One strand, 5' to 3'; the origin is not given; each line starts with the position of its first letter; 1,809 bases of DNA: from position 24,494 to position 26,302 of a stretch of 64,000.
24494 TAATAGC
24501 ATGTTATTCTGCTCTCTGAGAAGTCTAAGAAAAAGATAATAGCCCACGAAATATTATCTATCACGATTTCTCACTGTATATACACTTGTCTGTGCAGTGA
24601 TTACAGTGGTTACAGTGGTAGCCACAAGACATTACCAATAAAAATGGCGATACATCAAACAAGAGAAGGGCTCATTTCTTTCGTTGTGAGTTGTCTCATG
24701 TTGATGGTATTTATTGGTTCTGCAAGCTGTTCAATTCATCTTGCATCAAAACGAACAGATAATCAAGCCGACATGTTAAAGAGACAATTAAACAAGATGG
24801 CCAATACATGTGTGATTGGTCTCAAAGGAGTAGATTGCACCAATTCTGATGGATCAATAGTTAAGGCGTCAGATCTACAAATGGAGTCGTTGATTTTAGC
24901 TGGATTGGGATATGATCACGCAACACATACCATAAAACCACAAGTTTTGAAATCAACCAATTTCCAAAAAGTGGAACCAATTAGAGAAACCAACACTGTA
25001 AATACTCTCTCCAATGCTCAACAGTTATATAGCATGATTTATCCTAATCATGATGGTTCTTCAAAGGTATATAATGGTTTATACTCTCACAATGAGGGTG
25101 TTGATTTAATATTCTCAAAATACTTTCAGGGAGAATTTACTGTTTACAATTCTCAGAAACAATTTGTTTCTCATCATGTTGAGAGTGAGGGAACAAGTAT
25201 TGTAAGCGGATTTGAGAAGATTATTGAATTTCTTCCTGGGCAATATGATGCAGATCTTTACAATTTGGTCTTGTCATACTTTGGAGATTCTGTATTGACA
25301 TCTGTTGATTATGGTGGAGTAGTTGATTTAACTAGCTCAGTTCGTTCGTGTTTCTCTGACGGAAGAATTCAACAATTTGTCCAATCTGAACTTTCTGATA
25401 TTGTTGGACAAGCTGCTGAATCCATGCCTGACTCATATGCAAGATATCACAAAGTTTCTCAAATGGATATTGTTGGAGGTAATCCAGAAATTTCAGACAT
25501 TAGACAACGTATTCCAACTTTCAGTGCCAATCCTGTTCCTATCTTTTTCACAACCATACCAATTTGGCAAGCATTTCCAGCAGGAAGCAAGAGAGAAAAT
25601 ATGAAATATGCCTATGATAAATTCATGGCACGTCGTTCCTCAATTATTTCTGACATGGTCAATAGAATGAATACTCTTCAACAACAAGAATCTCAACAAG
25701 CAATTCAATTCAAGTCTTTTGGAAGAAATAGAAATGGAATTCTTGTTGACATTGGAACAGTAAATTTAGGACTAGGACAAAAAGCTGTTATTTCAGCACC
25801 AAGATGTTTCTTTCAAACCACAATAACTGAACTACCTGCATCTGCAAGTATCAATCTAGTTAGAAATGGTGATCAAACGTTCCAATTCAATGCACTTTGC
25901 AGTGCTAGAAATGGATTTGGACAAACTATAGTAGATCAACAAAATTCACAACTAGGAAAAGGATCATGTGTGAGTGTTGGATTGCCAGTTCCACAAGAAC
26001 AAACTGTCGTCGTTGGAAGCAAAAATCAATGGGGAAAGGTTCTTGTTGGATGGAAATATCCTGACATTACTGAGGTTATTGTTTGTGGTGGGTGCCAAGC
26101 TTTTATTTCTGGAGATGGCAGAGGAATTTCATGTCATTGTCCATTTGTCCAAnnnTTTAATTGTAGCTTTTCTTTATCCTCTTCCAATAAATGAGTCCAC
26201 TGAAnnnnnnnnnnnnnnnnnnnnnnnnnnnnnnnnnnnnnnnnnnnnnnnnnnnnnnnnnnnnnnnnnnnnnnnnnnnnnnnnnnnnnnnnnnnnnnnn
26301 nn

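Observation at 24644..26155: Secreted MACPF-like (perforin/complement-type) pore-forming protein candidate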

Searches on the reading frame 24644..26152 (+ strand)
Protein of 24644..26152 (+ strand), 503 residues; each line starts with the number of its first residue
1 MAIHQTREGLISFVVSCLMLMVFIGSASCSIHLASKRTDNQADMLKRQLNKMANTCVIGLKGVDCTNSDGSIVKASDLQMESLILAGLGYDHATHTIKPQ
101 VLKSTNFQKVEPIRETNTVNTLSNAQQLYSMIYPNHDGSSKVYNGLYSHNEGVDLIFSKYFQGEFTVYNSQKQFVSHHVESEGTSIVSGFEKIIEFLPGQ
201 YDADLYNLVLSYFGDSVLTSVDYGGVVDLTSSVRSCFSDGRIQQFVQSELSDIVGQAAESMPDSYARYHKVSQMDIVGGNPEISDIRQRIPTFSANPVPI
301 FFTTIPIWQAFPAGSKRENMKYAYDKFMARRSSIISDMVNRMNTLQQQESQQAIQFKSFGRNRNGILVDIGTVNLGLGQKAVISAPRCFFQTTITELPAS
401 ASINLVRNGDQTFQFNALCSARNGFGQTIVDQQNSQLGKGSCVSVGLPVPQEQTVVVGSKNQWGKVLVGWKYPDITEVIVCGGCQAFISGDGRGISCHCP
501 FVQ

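Call 3: search_protein_families(library=pfam, proteins=[window:24644-26152:+], max_evalue=1)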
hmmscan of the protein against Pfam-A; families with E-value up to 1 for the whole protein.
window:24644-26152:+ (503 aa): 2 families
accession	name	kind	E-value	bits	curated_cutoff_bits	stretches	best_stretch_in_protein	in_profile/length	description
PF01823.24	MACPF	-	6e-05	23.7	21.5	1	180-325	39-212/214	MAC/Perforin domain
PF12267.13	DUF3614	-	0.13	13.2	25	1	116-170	93-146/173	Protein of unknown function (DUF3614)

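Call 4: search_solved_structures(query=window:24644-26152:+, max_evalue=10, show_alignments=2)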
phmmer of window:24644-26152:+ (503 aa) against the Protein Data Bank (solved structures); distinct sequences matched with E-value up to 10: 0.

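Call 5: find_homologous_proteins(query=window:24644-26152:+, max_evalue=0.001)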
Query window:24644-26152:+ (503 aa): 6 proteins with E <= 0.001 among 8000 candidates.
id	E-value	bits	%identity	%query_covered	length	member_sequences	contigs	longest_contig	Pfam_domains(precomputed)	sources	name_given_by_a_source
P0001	3.3e-281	951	98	84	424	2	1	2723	-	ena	-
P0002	7.6e-104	366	38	100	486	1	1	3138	PF01823.25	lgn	-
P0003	8.5e-90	320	37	91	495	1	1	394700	PF01823.25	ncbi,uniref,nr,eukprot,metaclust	ncbi:predicted protein [Naegleria gruberi]|uniref:Predicted protein n=1 Tax=Naegleria gruberi TaxID=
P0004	1.5e-89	319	38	91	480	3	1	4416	PF01823.25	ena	-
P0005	1.1e-83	300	38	88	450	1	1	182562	PF01823.25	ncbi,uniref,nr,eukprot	ncbi:predicted protein [Naegleria gruberi]|uniref:Predicted protein n=1 Tax=Naegleria gruberi TaxID=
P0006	5.5e-72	261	45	54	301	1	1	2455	PF01823.25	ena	-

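Call 18: search_protein_representatives(alignment_id=A1)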
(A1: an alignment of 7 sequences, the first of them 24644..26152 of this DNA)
Query: 7 sequences, 480 profile positions. Proteins with E-value up to 0.001 (for the whole library): 148; up to 1e-10: 80; up to 1e-30: 18. The best 148 are listed.
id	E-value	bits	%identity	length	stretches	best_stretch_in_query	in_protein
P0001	1.5e-202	690.0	-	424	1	71-480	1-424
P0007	4.9e-164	563.1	-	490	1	8-479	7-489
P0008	2.9e-144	497.9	-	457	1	39-479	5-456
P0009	7.8e-139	480.0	-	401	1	32-416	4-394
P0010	1.4e-137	475.8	-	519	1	3-479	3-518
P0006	2.0e-135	468.7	-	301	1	17-305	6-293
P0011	1.2e-99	350.7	-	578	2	6-350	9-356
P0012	1.0e-91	324.6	-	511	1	11-477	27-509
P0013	3.2e-82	293.3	-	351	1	29-337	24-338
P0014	8.5e-74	265.5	-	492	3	135-345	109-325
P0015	5.1e-61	223.4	-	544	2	55-347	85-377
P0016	1.0e-60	222.3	-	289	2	225-351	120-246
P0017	5.5e-60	219.9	-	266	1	229-477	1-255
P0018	1.2e-47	179.3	-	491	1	70-341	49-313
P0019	2.9e-47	178.0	-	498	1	10-343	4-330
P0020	3.2e-41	158.1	-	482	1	58-436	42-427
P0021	2.2e-37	145.4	-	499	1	17-443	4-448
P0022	2.1e-32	129.0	-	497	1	19-358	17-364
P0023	7.6e-30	120.6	-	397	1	116-375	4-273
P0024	6.6e-29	117.5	-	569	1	9-361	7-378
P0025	2.4e-27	112.3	-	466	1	74-477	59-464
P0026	6.4e-26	107.6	-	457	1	70-476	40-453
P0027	5.0e-25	104.7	-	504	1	19-339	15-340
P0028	2.1e-24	102.6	-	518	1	77-352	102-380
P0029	7.6e-24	100.8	-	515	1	70-361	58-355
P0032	1.8e-22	96.2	-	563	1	121-321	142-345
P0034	1.1e-21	93.6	-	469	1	74-477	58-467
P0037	1.0e-20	90.5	-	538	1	65-335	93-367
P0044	2.7e-18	82.5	-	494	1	115-466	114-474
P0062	1.3e-14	70.4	-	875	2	66-335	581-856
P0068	1.4e-13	66.9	-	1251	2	125-320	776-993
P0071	2.5e-13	66.1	-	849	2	134-477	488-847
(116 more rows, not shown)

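Call 19: predict_structure(alignment_id=A1)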
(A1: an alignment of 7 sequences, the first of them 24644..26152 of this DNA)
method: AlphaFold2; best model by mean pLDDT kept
length: 503 residues; sequences in the alignment: 7
mean_pLDDT: 55.2   pTM: 0.42
mean pLDDT of the five models: 55.2, 53.2, 53.1, 52.1, 51.3
residues with pLDDT >= 90: 0; 70-90: 149; 50-70: 124; < 50: 230
segments of 3 or more residues with pLDDT < 50: 1-5, 25-89, 95-128, 144-177, 184-189, 224-298, 500-503
pLDDT, mean of each block of 10 residues (from residue 1): 48 71 45 33 39 29 32 33 38 48 34 34 45 51 41 33 34 44 50 71 77 63 40 25 34 33 24 34 46 47 69 84 82 64 64 84 87 86 78 71 82 79 66 71 77 61 61 83 73 67 34
secondary structure, 60 per line:
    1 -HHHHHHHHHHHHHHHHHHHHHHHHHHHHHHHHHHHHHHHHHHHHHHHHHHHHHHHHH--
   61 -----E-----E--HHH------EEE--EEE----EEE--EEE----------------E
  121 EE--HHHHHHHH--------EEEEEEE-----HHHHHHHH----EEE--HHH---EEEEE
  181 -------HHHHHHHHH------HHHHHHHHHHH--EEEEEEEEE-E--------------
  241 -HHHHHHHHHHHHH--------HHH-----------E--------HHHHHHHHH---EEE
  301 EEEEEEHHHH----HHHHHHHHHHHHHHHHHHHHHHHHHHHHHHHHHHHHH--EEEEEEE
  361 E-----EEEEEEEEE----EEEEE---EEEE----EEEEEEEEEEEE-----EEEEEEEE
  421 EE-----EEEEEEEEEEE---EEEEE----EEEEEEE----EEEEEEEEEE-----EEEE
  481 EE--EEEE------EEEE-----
elements in order: H2-58 E84-86 E89-91 E96-98 E101-103 E120-122 H125-132 E141-147 H153-160 E165-167 E176-180 H188-196 H203-213 E216-224 H242-254 H286-294 E298-306 H307-310 H315-351 E354-361 E367-375 E380-384 E388-391 E396-407 E413-422 E428-438 E442-446 E451-457 E462-471 E477-482 E485-488 E495-498

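Call 21: search_solved_structures(query=A2, max_evalue=1, show_alignments=2)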
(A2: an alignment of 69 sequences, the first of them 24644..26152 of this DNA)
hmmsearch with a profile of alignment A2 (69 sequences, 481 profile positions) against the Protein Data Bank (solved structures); distinct sequences matched with E-value up to 1: 22.
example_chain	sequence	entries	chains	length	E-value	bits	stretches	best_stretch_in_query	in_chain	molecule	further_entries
8b0f_B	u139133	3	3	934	3e-18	69.3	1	131-309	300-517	Complement component C6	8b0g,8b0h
3t5o_A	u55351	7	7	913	3e-18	69.3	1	131-309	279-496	Complement component C6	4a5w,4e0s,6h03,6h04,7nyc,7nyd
3nsj_A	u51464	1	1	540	8.2e-17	64.6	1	134-315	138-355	Perforin-1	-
7pag_A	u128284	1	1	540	1.2e-16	64.1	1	134-315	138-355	Perforin-1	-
8b0f_E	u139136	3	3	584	1.8e-14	56.9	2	124-211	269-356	Complement component C8 alpha chain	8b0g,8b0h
2qqh_A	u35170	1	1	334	2.2e-14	56.6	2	124-211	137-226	Complement component C8 alpha chain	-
3ojy_A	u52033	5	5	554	2.2e-14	56.6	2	124-211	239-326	Complement component C8 alpha chain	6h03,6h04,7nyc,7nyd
2rd7_A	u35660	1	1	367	7.6e-14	54.8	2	124-211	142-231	Complement component C8 alpha chain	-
5oup_A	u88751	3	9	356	4.1e-13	52.4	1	78-309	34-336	Perforin-like protein 1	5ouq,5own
8de6_A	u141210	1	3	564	5.5e-13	52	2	124-211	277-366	Complement component C9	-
6dlw_A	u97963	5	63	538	5.6e-13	52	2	124-210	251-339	Complement component C9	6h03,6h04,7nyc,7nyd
8b0g_H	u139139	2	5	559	5.9e-13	51.9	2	124-211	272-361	Complement component C9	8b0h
5fmw_A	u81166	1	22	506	1.9e-12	50.2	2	124-210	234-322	POLYC9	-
6cxo_A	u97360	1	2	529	2.1e-11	46.8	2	133-205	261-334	Complement component C9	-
8b0f_D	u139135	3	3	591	4.7e-08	35.7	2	119-210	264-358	Complement component C8 beta chain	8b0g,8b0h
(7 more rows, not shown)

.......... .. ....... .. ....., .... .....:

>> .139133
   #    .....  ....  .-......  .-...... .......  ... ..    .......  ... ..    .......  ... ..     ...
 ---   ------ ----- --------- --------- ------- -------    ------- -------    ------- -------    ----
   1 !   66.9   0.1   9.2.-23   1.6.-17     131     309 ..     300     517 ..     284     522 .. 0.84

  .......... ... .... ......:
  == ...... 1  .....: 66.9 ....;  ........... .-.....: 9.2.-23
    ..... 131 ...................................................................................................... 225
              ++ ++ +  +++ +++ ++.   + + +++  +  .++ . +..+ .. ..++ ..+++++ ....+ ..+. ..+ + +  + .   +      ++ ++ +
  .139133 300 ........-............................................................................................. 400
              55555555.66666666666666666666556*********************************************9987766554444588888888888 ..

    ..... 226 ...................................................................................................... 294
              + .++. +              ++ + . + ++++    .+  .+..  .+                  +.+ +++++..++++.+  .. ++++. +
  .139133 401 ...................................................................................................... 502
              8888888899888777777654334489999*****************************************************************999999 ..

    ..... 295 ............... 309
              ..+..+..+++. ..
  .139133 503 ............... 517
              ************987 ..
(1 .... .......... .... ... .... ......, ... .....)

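Call 22: search_protein_families(library=pfam, alignment_id=A2, max_evalue=0.001)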
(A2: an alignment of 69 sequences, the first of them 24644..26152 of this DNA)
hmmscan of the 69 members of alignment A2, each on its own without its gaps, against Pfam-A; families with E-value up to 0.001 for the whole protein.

A. member 1, window:24644-26152:+ (503 aa): 1 family
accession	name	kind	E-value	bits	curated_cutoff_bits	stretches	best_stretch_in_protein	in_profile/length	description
PF01823.24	MACPF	-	6e-05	23.7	21.5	0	180-325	39-212/214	MAC/Perforin domain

B. families by the number of members that match (of 69 scanned): 3 families
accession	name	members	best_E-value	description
PF01823.24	MACPF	62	1.5e-21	MAC/Perforin domain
PF18885.6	DUF5648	1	3.9e-29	Domain of unknown function (DUF5648)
PF01453.30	B_lectin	1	2.5e-05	D-mannose binding lectin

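Call 23: find_homologous_proteins(query=A2, max_evalue=0.00001)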
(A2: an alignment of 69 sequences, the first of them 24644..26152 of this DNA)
Query A2 (69 sequences) (503 aa, profile of the alignment): 5 proteins with E <= 0.00001 among 8000 candidates.
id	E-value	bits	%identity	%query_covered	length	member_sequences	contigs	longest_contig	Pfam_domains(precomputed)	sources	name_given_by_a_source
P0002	3.5e-122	427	38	100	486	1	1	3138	PF01823.25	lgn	-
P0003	5.4e-117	410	37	91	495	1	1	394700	PF01823.25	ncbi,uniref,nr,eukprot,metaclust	ncbi:predicted protein [Naegleria gruberi]|uniref:Predicted protein n=1 Tax=Naegleria gruberi TaxID=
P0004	1.4e-116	409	38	91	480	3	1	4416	PF01823.25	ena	-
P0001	1.6e-99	352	98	84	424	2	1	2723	-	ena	-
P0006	4.5e-76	275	45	54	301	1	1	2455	PF01823.25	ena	-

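Call 25: find_encoding_contigs(protein=window:24644-26152:+, flank=10000, max_places=4)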
Protein window:24644-26152:+ (503 aa): no gene with exactly this product is on record in the collection.

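Call 27: find_encoding_contigs(protein=P0001, flank=5000, max_places=3)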
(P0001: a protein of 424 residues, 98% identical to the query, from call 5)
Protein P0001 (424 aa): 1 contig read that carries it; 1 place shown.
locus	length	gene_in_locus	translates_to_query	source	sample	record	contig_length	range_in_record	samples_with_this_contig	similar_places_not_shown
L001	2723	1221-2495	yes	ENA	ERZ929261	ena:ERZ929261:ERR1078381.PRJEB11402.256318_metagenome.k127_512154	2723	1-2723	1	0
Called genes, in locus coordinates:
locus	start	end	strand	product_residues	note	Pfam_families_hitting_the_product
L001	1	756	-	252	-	?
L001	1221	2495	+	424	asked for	-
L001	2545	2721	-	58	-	?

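Call 28: find_encoding_contigs(protein=P0003, flank=10000, max_places=2)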
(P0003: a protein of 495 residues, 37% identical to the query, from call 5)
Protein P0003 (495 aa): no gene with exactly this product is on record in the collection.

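Call 35: predict_structure(alignment_id=A2)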
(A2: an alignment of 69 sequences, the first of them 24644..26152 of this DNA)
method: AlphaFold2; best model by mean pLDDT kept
length: 503 residues; sequences in the alignment: 69
mean_pLDDT: 89.8   pTM: 0.82
mean pLDDT of the five models: 89.8, 89.2, 88.9, 88.6, 88.6
residues with pLDDT >= 90: 373; 70-90: 71; 50-70: 48; < 50: 11
segments of 3 or more residues with pLDDT < 50: 1-4
pLDDT, mean of each block of 10 residues (from residue 1): 56 82 61 60 96 94 89 88 97 95 98 97 93 86 86 92 96 98 98 98 98 98 98 96 97 93 95 94 97 97 97 98 97 94 95 97 94 98 75 62 96 95 84 96 90 66 60 83 97 96 89
secondary structure, 60 per line:
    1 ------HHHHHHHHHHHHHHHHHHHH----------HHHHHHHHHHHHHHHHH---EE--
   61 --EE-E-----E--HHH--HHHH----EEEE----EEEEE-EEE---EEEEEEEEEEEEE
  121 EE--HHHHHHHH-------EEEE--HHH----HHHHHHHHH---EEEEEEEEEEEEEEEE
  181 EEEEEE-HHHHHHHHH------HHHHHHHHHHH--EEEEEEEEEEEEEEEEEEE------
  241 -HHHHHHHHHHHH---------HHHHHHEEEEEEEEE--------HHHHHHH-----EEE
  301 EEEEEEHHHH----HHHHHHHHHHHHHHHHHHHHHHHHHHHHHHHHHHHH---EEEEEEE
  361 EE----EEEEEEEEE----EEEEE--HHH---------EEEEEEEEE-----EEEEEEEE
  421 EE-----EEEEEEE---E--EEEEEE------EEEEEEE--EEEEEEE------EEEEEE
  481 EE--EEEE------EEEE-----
elements in order: H7-26 H37-53 H80-83 E88-91 E96-100 E102-104 E108-122 H125-132 E140-143 H153-161 E165-186 H188-196 H203-213 E216-234 H242-253 H263-268 E269-277 H286-292 E298-306 H307-310 H315-350 E354-362 E367-375 E380-384 E399-407 E413-422 E428-434 E441-446 E453-459 E462-468 E475-482 E485-488 E495-498

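Call 37: list_cluster_members(proteins=[P0007, P0008, P0009, P0010, P0011, P0012, P0013, P0014, P0015, P0018])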
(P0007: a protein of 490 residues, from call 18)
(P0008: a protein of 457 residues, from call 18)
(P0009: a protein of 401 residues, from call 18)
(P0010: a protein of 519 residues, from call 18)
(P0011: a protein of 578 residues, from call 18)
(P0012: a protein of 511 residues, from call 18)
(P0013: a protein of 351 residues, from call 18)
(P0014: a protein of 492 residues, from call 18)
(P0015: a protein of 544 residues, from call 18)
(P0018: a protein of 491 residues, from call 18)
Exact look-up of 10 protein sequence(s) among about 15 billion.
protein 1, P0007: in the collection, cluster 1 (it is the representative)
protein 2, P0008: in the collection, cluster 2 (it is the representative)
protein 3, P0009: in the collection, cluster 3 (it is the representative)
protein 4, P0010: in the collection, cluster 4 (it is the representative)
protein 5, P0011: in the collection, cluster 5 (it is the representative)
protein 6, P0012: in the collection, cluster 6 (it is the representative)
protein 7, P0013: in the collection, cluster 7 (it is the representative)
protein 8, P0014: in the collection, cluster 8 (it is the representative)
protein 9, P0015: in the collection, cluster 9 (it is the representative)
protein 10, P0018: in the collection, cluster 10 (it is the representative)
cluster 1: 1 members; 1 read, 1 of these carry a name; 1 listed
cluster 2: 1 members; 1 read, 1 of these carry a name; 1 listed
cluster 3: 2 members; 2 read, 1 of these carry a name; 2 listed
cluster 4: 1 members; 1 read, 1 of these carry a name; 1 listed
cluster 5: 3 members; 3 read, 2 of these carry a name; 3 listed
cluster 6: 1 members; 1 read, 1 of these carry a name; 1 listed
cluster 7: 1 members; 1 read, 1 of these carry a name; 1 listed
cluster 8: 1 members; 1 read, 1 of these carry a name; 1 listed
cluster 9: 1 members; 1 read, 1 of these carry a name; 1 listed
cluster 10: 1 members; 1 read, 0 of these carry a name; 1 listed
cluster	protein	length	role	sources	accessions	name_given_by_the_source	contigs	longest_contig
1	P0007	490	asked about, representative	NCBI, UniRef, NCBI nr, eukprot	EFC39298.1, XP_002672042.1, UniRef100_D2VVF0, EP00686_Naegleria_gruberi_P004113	predicted protein [Naegleria gruberi] | Predicted protein n=1 Tax=Naegleria gruberi TaxID=5762 RepID=D2VVF0_NAEGR | uncharacterized protein NAEGRDRAFT_72994 [Naegleria gruberi]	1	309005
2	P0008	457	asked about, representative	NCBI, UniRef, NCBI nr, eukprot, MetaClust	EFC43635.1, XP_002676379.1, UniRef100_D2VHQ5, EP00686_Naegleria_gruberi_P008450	predicted protein [Naegleria gruberi] | Predicted protein n=1 Tax=Naegleria gruberi TaxID=5762 RepID=D2VHQ5_NAEGR | uncharacterized protein NAEGRDRAFT_68409 [Naegleria gruberi]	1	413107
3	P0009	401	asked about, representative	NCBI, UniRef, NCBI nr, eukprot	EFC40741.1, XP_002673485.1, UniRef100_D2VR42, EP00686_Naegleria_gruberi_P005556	predicted protein [Naegleria gruberi] | Predicted protein n=1 Tax=Naegleria gruberi TaxID=5762 RepID=D2VR42_NAEGR | uncharacterized protein NAEGRDRAFT_51592 [Naegleria gruberi]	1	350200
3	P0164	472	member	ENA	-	-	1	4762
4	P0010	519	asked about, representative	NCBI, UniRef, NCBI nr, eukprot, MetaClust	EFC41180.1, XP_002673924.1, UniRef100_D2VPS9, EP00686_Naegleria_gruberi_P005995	predicted protein [Naegleria gruberi] | Predicted protein n=1 Tax=Naegleria gruberi TaxID=5762 RepID=D2VPS9_NAEGR | uncharacterized protein NAEGRDRAFT_51300 [Naegleria gruberi]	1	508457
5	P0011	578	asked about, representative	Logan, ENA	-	-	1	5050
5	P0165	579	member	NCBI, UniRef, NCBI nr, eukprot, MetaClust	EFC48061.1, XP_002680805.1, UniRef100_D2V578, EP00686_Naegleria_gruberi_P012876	predicted protein [Naegleria gruberi] | Predicted protein n=2 Tax=Naegleria gruberi TaxID=5762 RepID=D2V578_NAEGR | uncharacterized protein NAEGRDRAFT_46804 [Naegleria gruberi]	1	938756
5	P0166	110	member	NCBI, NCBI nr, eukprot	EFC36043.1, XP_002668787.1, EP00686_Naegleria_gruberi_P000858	predicted protein [Naegleria gruberi] | uncharacterized protein NAEGRDRAFT_76284 [Naegleria gruberi] | XP_002668787.1 predicted protein [Naegleria gruberi strain NEG-M]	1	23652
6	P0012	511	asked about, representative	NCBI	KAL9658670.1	hypothetical protein ABK040_006204 [Willaertia magna]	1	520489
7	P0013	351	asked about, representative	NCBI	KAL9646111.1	hypothetical protein ABK040_007989 [Willaertia magna]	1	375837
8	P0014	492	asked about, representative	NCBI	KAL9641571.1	hypothetical protein ABK040_013491 [Willaertia magna]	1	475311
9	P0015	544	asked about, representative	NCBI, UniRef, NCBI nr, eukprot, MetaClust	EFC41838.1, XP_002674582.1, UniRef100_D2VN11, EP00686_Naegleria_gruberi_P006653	predicted protein [Naegleria gruberi] | Predicted protein n=1 Tax=Naegleria gruberi TaxID=5762 RepID=D2VN11_NAEGR | uncharacterized protein NAEGRDRAFT_70333 [Naegleria gruberi]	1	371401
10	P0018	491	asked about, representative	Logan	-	-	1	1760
